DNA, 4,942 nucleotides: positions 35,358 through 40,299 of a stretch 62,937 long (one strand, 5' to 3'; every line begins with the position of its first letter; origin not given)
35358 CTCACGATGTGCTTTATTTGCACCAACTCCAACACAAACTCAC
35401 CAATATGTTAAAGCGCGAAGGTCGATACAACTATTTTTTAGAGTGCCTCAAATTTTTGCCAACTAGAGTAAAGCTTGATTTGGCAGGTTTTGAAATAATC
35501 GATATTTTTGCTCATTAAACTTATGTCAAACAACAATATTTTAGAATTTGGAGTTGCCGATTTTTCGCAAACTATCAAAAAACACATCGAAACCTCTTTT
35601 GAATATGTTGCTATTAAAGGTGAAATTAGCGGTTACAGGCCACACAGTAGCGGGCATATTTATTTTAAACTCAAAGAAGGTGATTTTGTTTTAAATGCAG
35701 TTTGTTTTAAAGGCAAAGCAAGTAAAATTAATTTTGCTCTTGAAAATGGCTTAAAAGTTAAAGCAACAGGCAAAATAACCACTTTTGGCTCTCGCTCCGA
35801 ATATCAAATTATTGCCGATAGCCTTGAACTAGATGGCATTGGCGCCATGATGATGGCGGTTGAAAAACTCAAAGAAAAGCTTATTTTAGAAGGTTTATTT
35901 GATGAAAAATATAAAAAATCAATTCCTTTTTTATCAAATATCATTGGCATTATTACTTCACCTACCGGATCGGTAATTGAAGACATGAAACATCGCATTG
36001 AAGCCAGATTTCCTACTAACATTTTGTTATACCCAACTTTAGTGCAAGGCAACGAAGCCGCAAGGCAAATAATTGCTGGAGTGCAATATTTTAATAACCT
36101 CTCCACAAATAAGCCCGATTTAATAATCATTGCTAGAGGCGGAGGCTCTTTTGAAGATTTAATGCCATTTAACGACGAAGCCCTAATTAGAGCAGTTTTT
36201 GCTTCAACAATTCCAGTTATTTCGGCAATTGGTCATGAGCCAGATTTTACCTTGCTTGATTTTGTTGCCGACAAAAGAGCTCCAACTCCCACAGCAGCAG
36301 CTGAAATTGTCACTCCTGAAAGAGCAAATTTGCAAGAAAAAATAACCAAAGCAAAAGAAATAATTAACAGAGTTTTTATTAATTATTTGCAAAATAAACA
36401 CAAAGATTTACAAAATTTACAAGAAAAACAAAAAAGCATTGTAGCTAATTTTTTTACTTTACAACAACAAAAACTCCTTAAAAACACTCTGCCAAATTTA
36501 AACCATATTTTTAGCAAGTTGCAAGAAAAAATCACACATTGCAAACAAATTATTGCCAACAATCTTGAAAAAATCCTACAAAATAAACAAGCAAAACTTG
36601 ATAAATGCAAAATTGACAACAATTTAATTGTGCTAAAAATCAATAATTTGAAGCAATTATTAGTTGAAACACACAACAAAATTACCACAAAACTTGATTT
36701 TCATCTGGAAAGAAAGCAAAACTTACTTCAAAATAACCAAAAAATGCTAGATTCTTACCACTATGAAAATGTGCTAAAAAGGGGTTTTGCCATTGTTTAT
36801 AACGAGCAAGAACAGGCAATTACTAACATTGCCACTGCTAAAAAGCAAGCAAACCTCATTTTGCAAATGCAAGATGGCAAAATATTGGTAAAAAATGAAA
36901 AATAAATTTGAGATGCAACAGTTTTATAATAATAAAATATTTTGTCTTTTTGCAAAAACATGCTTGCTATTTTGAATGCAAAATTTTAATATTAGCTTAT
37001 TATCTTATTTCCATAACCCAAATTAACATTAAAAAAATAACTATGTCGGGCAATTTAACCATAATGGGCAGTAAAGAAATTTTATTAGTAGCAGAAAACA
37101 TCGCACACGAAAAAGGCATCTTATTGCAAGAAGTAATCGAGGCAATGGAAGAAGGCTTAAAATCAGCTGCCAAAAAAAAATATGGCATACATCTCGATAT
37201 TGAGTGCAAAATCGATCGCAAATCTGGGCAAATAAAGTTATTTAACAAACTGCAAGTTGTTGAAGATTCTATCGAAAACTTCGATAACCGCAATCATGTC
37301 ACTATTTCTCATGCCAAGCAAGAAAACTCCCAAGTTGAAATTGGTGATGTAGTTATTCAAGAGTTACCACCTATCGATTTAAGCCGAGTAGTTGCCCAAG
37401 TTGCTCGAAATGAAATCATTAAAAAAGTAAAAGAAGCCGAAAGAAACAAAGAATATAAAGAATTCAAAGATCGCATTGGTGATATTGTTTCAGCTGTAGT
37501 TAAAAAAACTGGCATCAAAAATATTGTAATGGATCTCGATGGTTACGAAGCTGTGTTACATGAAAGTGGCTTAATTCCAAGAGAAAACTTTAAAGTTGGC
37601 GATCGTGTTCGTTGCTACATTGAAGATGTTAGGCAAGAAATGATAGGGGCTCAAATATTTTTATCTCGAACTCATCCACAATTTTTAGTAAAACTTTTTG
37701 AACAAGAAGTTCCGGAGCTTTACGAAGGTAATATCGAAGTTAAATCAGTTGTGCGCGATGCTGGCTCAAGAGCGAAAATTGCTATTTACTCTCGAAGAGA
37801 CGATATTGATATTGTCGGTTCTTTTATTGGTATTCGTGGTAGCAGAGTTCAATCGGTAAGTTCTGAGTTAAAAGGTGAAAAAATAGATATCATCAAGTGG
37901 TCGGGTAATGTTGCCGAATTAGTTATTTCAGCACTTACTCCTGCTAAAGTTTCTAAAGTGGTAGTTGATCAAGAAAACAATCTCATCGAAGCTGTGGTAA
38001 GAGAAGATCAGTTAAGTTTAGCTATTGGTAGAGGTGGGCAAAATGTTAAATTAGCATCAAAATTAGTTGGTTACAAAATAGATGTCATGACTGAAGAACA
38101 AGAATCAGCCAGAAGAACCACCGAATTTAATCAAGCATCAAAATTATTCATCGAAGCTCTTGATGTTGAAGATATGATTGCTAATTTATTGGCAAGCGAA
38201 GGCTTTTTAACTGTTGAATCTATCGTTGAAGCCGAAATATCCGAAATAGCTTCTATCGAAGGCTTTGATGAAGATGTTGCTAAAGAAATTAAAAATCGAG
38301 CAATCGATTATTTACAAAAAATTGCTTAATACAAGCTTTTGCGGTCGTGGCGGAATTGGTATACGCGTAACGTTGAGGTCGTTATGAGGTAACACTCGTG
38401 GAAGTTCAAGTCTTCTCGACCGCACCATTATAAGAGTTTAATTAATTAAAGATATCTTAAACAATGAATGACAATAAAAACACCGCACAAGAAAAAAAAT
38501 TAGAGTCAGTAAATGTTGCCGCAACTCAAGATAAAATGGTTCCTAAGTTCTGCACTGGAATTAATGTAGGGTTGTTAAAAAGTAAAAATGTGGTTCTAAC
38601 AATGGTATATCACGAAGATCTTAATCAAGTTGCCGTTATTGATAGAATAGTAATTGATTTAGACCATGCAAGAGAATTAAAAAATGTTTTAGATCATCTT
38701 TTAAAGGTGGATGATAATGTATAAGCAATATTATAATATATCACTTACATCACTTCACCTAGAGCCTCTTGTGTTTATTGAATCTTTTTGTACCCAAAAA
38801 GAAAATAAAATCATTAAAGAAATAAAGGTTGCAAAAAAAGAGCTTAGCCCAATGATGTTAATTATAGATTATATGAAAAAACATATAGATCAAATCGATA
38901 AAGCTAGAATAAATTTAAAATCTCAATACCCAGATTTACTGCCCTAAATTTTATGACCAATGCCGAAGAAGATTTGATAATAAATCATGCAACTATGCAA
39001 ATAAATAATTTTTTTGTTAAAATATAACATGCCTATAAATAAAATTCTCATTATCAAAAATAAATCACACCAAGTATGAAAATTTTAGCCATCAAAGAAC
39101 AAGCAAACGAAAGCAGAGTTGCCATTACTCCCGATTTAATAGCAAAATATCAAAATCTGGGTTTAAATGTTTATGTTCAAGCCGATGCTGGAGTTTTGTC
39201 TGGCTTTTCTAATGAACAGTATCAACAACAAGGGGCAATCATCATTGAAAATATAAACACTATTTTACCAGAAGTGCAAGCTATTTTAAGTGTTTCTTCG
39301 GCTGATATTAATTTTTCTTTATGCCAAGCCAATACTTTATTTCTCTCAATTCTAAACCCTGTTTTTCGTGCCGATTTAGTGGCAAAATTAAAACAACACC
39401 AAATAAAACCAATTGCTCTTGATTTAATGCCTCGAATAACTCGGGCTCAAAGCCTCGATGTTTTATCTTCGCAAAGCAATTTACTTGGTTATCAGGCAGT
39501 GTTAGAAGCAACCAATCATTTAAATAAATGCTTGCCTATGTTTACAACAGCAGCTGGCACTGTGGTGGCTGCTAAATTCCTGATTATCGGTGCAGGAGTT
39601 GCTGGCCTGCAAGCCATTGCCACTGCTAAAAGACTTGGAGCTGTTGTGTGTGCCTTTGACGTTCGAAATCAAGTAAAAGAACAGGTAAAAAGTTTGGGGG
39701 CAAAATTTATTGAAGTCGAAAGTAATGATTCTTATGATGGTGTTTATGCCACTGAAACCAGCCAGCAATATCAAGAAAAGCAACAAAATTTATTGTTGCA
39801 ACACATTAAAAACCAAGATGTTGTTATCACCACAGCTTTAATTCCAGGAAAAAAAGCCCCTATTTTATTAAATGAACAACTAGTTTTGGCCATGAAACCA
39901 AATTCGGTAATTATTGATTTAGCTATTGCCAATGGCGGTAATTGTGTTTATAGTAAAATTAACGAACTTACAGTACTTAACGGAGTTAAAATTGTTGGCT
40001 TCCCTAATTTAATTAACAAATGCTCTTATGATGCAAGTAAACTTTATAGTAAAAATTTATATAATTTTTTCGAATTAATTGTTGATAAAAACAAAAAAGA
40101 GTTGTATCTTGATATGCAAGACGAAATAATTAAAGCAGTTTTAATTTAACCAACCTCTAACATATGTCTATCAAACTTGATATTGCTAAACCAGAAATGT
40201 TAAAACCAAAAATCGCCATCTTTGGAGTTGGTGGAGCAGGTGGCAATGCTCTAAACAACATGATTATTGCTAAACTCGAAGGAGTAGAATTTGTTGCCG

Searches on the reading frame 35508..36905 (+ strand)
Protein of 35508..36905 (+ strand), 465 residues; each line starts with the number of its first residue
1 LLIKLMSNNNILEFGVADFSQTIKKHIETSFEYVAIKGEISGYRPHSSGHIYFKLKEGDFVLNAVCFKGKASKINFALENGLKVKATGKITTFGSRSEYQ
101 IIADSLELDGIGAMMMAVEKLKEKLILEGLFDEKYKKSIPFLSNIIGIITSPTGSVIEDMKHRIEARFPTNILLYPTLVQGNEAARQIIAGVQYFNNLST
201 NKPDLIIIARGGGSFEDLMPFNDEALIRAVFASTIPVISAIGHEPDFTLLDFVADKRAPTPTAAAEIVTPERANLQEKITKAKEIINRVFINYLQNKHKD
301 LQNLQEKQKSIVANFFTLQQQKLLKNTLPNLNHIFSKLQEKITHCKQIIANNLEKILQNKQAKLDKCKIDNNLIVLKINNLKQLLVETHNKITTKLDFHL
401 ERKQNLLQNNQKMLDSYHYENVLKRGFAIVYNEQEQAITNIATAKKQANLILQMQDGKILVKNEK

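Call 26: search_protein_families(library=pfam, proteins=[window:35508-36905:+], max_evalue=0.00001)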
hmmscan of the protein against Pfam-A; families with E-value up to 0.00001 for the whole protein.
window:35508-36905:+ (465 aa): 3 families
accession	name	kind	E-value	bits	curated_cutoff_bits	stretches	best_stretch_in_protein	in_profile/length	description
PF02601.20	Exonuc_VII_L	-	2.8e-89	300.2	35.9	1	130-460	1-313/315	Exonuclease VII, large subunit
PF13742.12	tRNA_anti_2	-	1.9e-22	79.8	27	1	16-106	3-94/95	OB-fold nucleic acid binding domain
PF01336.31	tRNA_anti-codon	-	1.1e-09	38.5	27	1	34-108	1-74/75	OB-fold nucleic acid binding domain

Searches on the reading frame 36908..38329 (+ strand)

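Call 26: search_protein_families(library=pfam, proteins=[window:36908-38329:+], max_evalue=0.00001)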
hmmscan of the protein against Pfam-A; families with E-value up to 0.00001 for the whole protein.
window:36908-38329:+ (473 aa): 3 families
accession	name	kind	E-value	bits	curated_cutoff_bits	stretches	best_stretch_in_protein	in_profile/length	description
PF08529.16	NusA_N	-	3.5e-27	95.4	23.8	1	57-180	1-119/119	NusA N-terminal domain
PF13184.12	KH_5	-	1.2e-24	86.7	27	1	285-352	1-68/69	NusA-like KH domain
PF07650.23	KH_2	-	7e-06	26.2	22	1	344-394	11-61/78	KH domain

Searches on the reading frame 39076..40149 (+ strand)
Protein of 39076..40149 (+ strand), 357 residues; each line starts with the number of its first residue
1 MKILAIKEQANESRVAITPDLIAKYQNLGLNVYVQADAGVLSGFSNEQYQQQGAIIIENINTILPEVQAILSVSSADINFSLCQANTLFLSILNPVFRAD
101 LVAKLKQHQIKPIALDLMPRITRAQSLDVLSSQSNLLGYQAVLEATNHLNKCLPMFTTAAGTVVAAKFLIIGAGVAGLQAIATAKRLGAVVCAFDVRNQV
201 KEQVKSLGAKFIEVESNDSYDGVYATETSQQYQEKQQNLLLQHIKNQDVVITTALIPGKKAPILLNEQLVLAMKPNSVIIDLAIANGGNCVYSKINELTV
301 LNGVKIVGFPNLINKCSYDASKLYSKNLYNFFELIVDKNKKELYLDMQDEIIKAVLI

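Call 26: search_protein_families(library=pfam, proteins=[window:39076-40149:+], max_evalue=0.00001)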
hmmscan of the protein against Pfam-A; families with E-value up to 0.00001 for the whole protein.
window:39076-40149:+ (357 aa): 2 families
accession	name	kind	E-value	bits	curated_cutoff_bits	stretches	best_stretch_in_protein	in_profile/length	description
PF01262.27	AlaDh_PNT_C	-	2.6e-59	200.7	23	1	141-356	1-204/214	Alanine dehydrogenase/PNT, C-terminal domain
PF05222.21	AlaDh_PNT_N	-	1.9e-28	99.8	30.4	1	7-136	4-135/136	Alanine dehydrogenase/PNT, N-terminal domain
